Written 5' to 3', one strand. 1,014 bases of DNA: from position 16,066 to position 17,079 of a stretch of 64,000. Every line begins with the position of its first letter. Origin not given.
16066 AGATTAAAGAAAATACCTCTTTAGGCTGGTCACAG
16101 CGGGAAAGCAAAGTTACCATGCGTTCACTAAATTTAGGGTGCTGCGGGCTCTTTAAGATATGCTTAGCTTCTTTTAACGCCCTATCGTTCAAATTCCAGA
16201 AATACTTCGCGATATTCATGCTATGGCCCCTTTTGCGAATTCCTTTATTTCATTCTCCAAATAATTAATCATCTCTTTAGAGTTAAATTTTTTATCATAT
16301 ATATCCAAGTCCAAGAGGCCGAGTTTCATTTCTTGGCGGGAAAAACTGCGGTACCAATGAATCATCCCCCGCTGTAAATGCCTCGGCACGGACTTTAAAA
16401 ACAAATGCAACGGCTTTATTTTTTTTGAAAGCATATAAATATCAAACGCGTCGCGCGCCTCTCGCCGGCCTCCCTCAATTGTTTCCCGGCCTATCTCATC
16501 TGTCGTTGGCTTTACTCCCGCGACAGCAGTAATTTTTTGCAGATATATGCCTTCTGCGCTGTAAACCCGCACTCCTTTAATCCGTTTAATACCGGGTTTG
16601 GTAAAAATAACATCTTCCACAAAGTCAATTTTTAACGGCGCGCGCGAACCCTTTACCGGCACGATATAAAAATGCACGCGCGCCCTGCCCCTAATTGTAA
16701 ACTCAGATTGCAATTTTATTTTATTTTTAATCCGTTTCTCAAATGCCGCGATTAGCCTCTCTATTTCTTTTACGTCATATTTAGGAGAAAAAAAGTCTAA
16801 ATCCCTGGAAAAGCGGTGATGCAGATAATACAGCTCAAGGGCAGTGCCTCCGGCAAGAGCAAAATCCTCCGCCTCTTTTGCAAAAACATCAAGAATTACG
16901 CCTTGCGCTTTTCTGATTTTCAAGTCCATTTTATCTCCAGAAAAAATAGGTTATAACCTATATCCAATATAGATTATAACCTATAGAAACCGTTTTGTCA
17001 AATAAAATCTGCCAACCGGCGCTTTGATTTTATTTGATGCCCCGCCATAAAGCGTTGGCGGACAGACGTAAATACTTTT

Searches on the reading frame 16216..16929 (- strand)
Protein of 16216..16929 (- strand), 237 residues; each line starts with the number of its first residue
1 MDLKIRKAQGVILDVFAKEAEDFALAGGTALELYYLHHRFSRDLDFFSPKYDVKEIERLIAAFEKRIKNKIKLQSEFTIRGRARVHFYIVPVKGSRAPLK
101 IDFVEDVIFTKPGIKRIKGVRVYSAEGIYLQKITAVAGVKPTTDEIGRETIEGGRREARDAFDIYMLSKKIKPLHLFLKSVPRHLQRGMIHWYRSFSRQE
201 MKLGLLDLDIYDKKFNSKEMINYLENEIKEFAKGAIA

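Call 5: search_protein_families(library=pfam, proteins=[window:16216-16929:-], max_evalue=0.01)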
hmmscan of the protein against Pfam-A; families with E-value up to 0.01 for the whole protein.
window:16216-16929:- (237 aa): 1 family
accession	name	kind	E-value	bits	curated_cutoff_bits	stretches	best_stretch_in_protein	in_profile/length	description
PF08843.17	AbiEii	-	3.3e-20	73.5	22.5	1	16-172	8-171/238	Nucleotidyl transferase AbiEii toxin, Type IV TA system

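Call 6: search_protein_families(library=padloc, proteins=[window:16216-16929:-], max_evalue=0.01)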
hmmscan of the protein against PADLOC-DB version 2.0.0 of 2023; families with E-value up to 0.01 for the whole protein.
window:16216-16929:- (237 aa): 20 families
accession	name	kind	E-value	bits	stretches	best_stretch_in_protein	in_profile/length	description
PDLC02307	AbiEii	-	6.9e-15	53.4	1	12-171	12-148/219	AbiEii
PDLC02328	AbiEii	-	4.4e-14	50.9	1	12-170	4-144/203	AbiEii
PDLC02304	AbiEii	-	2.6e-10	38.7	1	13-172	31-191/260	AbiEii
PDLC02323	AbiEii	-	1e-08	33.1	1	12-172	29-187/248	AbiEii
PDLC02296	AbiEii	-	5.3e-08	30.4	1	21-76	44-100/282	AbiEii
PDLC02330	AbiEii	-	2.1e-07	28.9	1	21-230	25-217/219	AbiEii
PDLC02313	AbiEii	-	2.2e-07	28.6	1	12-69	31-90/254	AbiEii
PDLC02291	AbiEii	-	4.1e-06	24.3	1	15-84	50-112/310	AbiEii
PDLC02292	AbiEii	-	9.7e-06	23.6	1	12-74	37-97/283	AbiEii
PDLC02293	AbiEii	-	8.8e-05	20.1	1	22-51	41-70/270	AbiEii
PDLC02290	AbiEii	-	9e-05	20.1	1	18-78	20-78/290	AbiEii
PDLC02298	AbiEii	-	0.00014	19.3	1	22-170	27-162/220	AbiEii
PDLC02305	AbiEii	-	0.0002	18.7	0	21-72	43-96/306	AbiEii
PDLC02289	AbiEii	-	0.00023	18.8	0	15-74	45-97/309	AbiEii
PDLC02294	AbiEii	-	0.00032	18.6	1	18-100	38-120/260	AbiEii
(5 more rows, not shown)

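Call 7: search_protein_families(library=ncbifam, proteins=[window:16216-16929:-], max_evalue=0.01)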
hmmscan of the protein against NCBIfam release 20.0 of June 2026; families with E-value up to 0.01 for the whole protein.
window:16216-16929:- (237 aa): 0 families

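Call 9: find_encoding_contigs(protein=window:16216-16929:-, flank=10000, max_places=10)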
Protein window:16216-16929:- (237 aa): 1 contig read that carries it; 1 place shown.
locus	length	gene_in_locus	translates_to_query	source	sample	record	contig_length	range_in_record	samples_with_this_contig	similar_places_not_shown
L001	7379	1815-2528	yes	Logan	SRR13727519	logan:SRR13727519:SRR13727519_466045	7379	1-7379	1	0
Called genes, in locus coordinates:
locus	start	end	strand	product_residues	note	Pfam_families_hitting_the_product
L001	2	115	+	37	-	?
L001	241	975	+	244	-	PF07021:MetW (weak), PF13489:Methyltransf_23, PF01209:Ubie_methyltran (weak), PF08241:Methyltransf_11, PF08242:Methyltransf_12, PF13649:Methyltransf_25, PF13847:Methyltransf_31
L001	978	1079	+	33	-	-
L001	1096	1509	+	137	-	-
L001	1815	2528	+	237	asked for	PF08843:AbiEii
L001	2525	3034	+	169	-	PF12844:HTH_19, PF13560:HTH_31, PF01381:HTH_3, PF13443:HTH_26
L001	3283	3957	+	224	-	PF02475:TRM5-TYW2_MTfase (weak), PF05175:MTS, PF13847:Methyltransf_31 (weak)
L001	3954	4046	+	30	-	-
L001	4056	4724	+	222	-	PF13489:Methyltransf_23, PF07021:MetW, PF05175:MTS (weak), PF13649:Methyltransf_25, PF13847:Methyltransf_31, PF08241:Methyltransf_11, PF08242:Methyltransf_12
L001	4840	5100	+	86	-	-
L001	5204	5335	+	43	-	-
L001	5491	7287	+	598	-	PF00664:ABC_membrane, PF00005:ABC_tran, PF02463:SMC_N (weak)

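Call 10: find_homologous_proteins(query=window:16216-16929:-)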
Query window:16216-16929:- (237 aa): 570 proteins with E <= 0.001 among 815 candidates; the best 120 are listed.
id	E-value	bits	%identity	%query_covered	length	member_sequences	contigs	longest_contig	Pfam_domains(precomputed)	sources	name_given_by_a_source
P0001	1.7e-150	517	100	100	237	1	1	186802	PF08843.18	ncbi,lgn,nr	ncbi:MAG: nucleotidyl transferase AbiEii/AbiGii toxin family protein [Candidatus Omnitrophota bacter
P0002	2.6e-127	441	86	100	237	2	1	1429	PF08843.18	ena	-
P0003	8.8e-127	439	86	100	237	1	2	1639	PF08843.18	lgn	-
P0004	5.3e-126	437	86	100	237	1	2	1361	PF08843.18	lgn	-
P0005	4.6e-124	430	84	100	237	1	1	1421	PF08843.18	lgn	-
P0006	2.1e-122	425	84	100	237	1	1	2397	PF08843.18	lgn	-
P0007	2.8e-116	405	77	100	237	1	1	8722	PF08843.18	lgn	-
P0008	6.0e-106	371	71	98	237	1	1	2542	PF08843.18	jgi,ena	-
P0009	1.2e-103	364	70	100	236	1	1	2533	PF08843.18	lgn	-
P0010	3.3e-103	362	68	100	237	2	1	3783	PF08843.18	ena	-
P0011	9.2e-103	361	68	100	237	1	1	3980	PF08843.18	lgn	-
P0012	2.3e-102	359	69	100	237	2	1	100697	PF08843.18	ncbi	ncbi:MAG: nucleotidyl transferase AbiEii/AbiGii toxin family protein [Candidatus Omnitrophota bacter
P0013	2.8e-102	359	69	100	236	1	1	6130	PF08843.18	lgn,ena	-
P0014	1.7e-101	357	68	100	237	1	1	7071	PF08843.18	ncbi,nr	ncbi:MAG: hypothetical protein A2Y97_02945 [Nitrospirae bacterium RBG_13_39_12]|nr:MAG: hypothetical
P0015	1.8e-101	357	68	100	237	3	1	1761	PF08843.18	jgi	-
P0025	3.1e-100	352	68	100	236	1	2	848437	PF08843.18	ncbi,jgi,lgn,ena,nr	ncbi:MAG: nucleotidyl transferase AbiEii/AbiGii toxin family protein [Candidatus Omnitrophica bacter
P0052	1.2e-97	344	64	98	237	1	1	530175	PF08843.18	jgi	jgi:predicted nucleotidyltransferase component of viral defense system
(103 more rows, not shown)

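Call 11: find_encoding_contigs(protein=P0007, flank=5000, max_places=3)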
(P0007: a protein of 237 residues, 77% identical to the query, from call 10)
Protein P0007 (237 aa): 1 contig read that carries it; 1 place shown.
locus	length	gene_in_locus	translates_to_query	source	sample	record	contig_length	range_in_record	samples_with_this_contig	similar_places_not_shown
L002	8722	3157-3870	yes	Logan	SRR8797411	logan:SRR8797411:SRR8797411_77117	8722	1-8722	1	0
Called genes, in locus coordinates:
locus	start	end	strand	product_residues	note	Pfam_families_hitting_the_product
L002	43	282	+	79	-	PF00550:PP-binding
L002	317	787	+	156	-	PF22817:ApeP-like, PF07977:FabA, PF22818:ApeI-like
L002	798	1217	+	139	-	PF01909:NTP_transf_2, PF18765:Polbeta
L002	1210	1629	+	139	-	PF01934:HepT-like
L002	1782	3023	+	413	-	PF00109:ketoacyl-synt, PF02801:Ketoacyl-synt_C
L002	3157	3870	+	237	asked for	PF08843:AbiEii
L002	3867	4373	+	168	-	PF12844:HTH_19 (weak), PF13560:HTH_31, PF01381:HTH_3, PF13443:HTH_26 (weak)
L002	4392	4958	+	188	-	PF14512:TM1586_NiRdase (faint), PF00881:Nitroreductase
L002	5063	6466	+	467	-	PF00890:FAD_binding_2 (weak), PF00996:GDI (faint), PF01266:DAO, PF01946:Thi4 (weak), PF03486:HI0933_like (faint), PF12831:FAD_oxidored (weak), PF13450:NAD_binding_8, PF01593:Amino_oxidase, +1 more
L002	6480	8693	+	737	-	PF16927:HisKA_7TM, PF01590:GAF (weak), PF13185:GAF_2, PF13492:GAF_3, PF02518:HATPase_c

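Call 12: find_encoding_contigs(protein=P0012, flank=5000, max_places=3)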
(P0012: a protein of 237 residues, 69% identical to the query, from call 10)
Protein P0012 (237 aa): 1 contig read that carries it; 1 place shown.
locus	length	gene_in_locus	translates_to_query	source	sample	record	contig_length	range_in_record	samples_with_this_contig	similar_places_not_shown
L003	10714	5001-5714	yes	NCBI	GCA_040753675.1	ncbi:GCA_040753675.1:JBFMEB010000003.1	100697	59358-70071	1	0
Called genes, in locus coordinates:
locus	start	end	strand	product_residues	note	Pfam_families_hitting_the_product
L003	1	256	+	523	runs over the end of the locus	PF12072:RNase_Y_N, PF00013:KH_1 (weak), PF01966:HD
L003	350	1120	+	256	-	PF00149:Metallophos, PF13277:YmdB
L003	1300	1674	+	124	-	PF07238:PilZ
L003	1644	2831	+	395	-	PF13742:tRNA_anti_2, PF01336:tRNA_anti-codon, PF02601:Exonuc_VII_L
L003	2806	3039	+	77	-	PF02609:Exonuc_VII_S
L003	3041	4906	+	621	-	PF13292:DXP_synthase_N, PF00456:Transketolase_N (faint), PF02779:Transket_pyr, PF02780:Transketolase_C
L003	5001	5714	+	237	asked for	PF08843:AbiEii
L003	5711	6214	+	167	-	PF12844:HTH_19 (weak), PF13560:HTH_31 (faint), PF01381:HTH_3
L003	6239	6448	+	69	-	PF13237:Fer4_10 (weak), PF14697:Fer4_21 (faint), PF25160:LdpA_Fe-S-bd (faint), PF00037:Fer4 (faint)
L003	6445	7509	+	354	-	PF01855:POR_N, PF02780:Transketolase_C (weak), PF17147:PFOR_II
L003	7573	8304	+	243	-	PF02775:TPP_enzyme_C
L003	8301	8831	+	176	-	PF01558:POR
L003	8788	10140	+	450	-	PF00749:tRNA-synt_1c, PF19269:Anticodon_2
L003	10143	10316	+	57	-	-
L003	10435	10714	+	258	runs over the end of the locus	PF13462:Thioredoxin_4, PF13098:Thioredoxin_2 (weak), PF01323:DSBA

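Call 13: find_encoding_contigs(protein=P0025, flank=5000, max_places=3)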
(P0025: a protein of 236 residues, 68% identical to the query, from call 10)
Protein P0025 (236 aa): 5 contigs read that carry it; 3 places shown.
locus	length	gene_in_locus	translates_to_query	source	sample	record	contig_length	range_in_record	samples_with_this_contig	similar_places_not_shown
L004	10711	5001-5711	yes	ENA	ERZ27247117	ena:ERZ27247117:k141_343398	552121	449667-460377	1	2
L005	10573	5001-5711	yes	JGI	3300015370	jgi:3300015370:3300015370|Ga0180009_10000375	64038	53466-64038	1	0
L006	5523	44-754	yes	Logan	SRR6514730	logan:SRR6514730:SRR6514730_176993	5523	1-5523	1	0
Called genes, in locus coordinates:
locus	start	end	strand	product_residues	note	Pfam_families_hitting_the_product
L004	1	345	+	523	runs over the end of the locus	PF12072:RNase_Y_N, PF00013:KH_1 (weak), PF01966:HD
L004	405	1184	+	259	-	PF00149:Metallophos (weak), PF13277:YmdB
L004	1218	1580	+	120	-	PF07238:PilZ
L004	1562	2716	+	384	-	PF13742:tRNA_anti_2, PF01336:tRNA_anti-codon, PF02601:Exonuc_VII_L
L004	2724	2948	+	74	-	PF02609:Exonuc_VII_S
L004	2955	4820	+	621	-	PF13292:DXP_synthase_N, PF02779:Transket_pyr, PF02780:Transketolase_C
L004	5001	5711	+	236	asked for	PF08843:AbiEii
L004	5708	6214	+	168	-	PF24250:HVO_2718 (weak), PF12844:HTH_19 (weak), PF13560:HTH_31, PF01381:HTH_3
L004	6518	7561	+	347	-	PF01855:POR_N, PF17147:PFOR_II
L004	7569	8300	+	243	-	PF02775:TPP_enzyme_C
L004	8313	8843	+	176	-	PF01558:POR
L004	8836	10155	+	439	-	PF00749:tRNA-synt_1c, PF19269:Anticodon_2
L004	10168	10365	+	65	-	-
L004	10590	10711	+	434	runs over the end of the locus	PF13646:HEAT_2 (weak)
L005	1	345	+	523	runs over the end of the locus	PF12072:RNase_Y_N, PF00013:KH_1 (weak), PF01966:HD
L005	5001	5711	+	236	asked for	PF08843:AbiEii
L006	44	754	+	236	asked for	PF08843:AbiEii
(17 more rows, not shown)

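Call 14: find_encoding_contigs(protein=P0052, flank=5000, max_places=3)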
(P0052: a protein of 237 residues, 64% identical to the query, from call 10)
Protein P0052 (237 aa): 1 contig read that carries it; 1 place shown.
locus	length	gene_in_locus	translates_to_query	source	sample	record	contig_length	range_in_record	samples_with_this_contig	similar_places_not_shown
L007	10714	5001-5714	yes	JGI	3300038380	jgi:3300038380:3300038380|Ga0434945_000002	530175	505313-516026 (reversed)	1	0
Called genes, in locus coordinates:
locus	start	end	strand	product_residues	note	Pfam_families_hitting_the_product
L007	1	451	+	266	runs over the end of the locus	PF01149:Fapy_DNA_glyco, PF06831:H2TH, PF06827:zf-FPG_IleRS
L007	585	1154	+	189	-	PF04191:PEMT, PF04140:ICMT (weak), PF01222:ERG4_ERG24 (faint)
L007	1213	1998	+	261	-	PF00175:NAD_binding_1, PF10418:DHODB_Fe-S_bind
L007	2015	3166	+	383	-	PF00535:Glycos_transf_2, PF10111:Glyco_tranf_2_2, PF13506:Glyco_transf_21, PF13641:Glyco_tranf_2_3, PF13632:Glyco_trans_2_3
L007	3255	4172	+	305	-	PF01180:DHO_dh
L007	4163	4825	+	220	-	PF00215:OMPdecase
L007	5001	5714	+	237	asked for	PF08843:AbiEii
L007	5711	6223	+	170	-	PF12844:HTH_19 (weak), PF13560:HTH_31, PF13744:HTH_37 (faint), PF01381:HTH_3, PF13443:HTH_26 (weak)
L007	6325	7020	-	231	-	PF09019:EcoRII-C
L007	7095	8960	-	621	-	PF01726:LexA_DNA_bind, PF00717:Peptidase_S24, PF01555:N6_N4_Mtase, PF01170:UPF0020 (faint), PF13847:Methyltransf_31 (faint)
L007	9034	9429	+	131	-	PF01541:GIY-YIG (weak)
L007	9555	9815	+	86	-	-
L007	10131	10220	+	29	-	-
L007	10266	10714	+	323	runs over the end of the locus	PF00961:LAGLIDADG_1 (faint), PF14528:LAGLIDADG_3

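Call 30: search_solved_structures(query=window:16216-16929:-, max_evalue=1, show_alignments=3)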
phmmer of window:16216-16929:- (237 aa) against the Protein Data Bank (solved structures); distinct sequences matched with E-value up to 1: 2.
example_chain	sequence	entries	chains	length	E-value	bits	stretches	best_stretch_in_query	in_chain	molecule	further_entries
4o8s_A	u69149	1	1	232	0.0063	19.4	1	23-171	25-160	Putative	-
4ok0_A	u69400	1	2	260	0.0089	18.9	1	23-171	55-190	Putative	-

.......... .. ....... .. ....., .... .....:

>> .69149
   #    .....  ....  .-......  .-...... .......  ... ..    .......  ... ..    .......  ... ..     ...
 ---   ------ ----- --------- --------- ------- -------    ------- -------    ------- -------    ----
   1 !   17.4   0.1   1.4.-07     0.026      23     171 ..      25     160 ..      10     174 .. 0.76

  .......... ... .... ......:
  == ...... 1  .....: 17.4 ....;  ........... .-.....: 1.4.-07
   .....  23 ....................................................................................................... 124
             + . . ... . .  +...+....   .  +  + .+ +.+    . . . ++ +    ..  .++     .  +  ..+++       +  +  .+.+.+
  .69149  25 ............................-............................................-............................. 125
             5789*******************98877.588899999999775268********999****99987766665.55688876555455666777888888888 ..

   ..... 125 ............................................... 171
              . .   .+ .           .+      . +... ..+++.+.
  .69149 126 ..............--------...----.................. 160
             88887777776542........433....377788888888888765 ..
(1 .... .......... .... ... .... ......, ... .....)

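Call 45: predict_structure(alignment_id=A2)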
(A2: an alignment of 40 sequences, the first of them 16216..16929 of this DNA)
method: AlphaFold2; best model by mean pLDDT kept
length: 237 residues; sequences in the alignment: 40
mean_pLDDT: 87.0   pTM: 0.83
mean pLDDT of the five models: 87.0, 85.7, 84.3, 83.7, 82.4
residues with pLDDT >= 90: 133; 70-90: 77; 50-70: 25; < 50: 2
segments of 3 or more residues with pLDDT < 50: none
pLDDT, mean of each block of 10 residues (from residue 1): 87 95 89 68 89 97 94 87 88 90 92 93 94 83 60 75 92 95 90 85 87 88 94 72
secondary structure, 60 per line:
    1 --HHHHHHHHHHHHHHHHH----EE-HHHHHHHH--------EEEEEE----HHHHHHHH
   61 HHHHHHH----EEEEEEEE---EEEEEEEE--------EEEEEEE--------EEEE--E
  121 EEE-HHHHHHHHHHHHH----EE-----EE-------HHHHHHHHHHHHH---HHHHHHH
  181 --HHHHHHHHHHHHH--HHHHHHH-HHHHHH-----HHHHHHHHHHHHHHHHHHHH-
elements in order: H3-19 H27-34 E43-48 H53-67 E72-79 E83-90 E99-105 E114-117 E120-123 H125-137 H158-170 H174-180 H183-195 H198-204 H206-211 H217-236

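Call 54: fold_search(model_id=the predicted structure, library=pdb)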
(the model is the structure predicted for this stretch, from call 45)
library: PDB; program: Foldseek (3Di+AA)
matches with E <= 10: 601; with E <= 0.001: 7
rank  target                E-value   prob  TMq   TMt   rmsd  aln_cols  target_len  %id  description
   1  4o8s                  3.6e-11  1.00  0.58  0.59   5.9       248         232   20  Crystal structure of JHP933 from Helicobacter pylori (released 2014-09-10)
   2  4ok0_B                4.7e-11  1.00  0.59  0.61   5.7       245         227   20  Crystal structure of putative nucleotidyltransferase from H. pylori (released 2014-04-09)
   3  4ok0_A                1.3e-10  1.00  0.59  0.61   5.6       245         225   20  Crystal structure of putative nucleotidyltransferase from H. pylori (released 2014-04-09)
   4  4wse_A                3.6e-05  1.00  0.46  0.24   5.3       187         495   18  Crystal structure of the Mimivirus polyadenylate synthase (released 2015-04-01)
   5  4wse_B                3.9e-05  1.00  0.46  0.24   5.1       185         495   18  Crystal structure of the Mimivirus polyadenylate synthase (released 2015-04-01)
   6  5kqj_MODEL_1_A        6.2e-04  1.00  0.36  0.45  12.3       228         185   10  Solution Structure of Antibiotic-Resistance Factor ANT(2'')-Ia Reveals Substrate-Regulated Conformation Dynami (released 2017-07-12)
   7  5cfs                  9.9e-04  1.00  0.36  0.45  13.0       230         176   10  Crystal Structure of ANT(2")-Ia in complex with AMPCPP and tobramycin (released 2016-03-16)
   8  3c5g_B                1.3e-03  0.94  0.28  0.22   8.1       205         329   10  Structure of a ternary complex of the R517K Pol lambda mutant (released 2008-07-29)
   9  3wfp_A                1.9e-03  0.89  0.28  0.18  13.7       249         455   14  tRNA processing enzyme (apo form 2) (released 2014-01-01)
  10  7m0d_B                2.1e-03  0.98  0.31  0.24   7.5       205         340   10  Pre-catalytic quaternary complex of DNA Polymerase Lambda with bound complementary DSB substrate and incoming dUMPNPP (released 2022-03-16)
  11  4xq7                  2.4e-03  0.91  0.31  0.24  11.6       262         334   11  The crystal structure of the OAS-like domain (OLD) of human OASL (released 2015-04-22)
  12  4rwp_A                3.1e-03  0.95  0.33  0.24  13.0       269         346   11  Crystal structure of porcine OAS1 in complex with dsRNA (released 2015-05-20)
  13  4xje                  3.3e-03  1.00  0.45  0.57   7.7       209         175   11  CRYSTAL STRUCTURE OF ANT(2") IN COMPLEX WITH AMP AND TOBRAMYCIN (released 2016-01-20)
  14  6aec                  3.3e-03  0.99  0.26  0.20   5.7       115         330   14  Binary complex of human DNA Polymerase Mu with MnATP (released 2019-05-29)
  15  5vz9_A                3.3e-03  0.97  0.23  0.18   6.5       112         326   14  Post-catalytic complex of human Polymerase Mu (G433A) mutant with incoming dTTP (released 2017-07-05)
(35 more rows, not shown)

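Call 55: search_solved_structures(query=A2, max_evalue=10, show_alignments=5)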
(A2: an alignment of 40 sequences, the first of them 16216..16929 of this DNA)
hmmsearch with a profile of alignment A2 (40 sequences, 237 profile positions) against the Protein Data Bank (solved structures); distinct sequences matched with E-value up to 10: 2.
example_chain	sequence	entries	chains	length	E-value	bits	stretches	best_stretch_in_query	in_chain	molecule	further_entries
4o8s_A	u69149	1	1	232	6.3e-07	32.4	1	22-171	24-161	Putative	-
4ok0_A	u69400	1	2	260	9.5e-07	31.8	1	22-170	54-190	Putative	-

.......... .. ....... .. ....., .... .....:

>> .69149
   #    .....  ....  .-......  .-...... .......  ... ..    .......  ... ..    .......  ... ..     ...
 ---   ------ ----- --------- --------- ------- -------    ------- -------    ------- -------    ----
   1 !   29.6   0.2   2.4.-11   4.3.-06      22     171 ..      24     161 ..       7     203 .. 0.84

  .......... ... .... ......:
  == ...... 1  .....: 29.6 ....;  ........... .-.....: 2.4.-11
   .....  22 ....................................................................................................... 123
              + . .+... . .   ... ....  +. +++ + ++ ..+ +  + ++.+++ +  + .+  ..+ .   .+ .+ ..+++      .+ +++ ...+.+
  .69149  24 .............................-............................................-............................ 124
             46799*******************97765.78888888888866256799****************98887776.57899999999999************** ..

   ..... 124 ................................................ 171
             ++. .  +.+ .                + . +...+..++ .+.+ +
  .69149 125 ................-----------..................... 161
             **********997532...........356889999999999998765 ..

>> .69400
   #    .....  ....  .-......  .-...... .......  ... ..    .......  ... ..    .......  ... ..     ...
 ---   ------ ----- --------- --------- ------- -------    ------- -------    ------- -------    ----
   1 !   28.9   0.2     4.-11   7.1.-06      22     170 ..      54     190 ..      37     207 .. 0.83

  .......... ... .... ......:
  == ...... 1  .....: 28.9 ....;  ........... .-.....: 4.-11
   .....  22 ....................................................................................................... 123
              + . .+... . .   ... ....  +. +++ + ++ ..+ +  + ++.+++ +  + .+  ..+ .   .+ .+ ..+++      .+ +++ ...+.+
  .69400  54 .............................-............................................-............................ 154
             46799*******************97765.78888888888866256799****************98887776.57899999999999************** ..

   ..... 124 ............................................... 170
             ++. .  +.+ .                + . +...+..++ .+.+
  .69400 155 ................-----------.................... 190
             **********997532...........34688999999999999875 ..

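Call 62: find_related_loci(query=A2, collection=viral_contigs, flank=4000)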
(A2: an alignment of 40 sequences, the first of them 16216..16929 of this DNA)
Query A2 (237 aa) in viral_contigs; peptide patterns used: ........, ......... (x = any residue, [..] = any of these).
59 stretches matched a pattern, but none encodes a relative of the query by tblastn (E <= 1e-3).
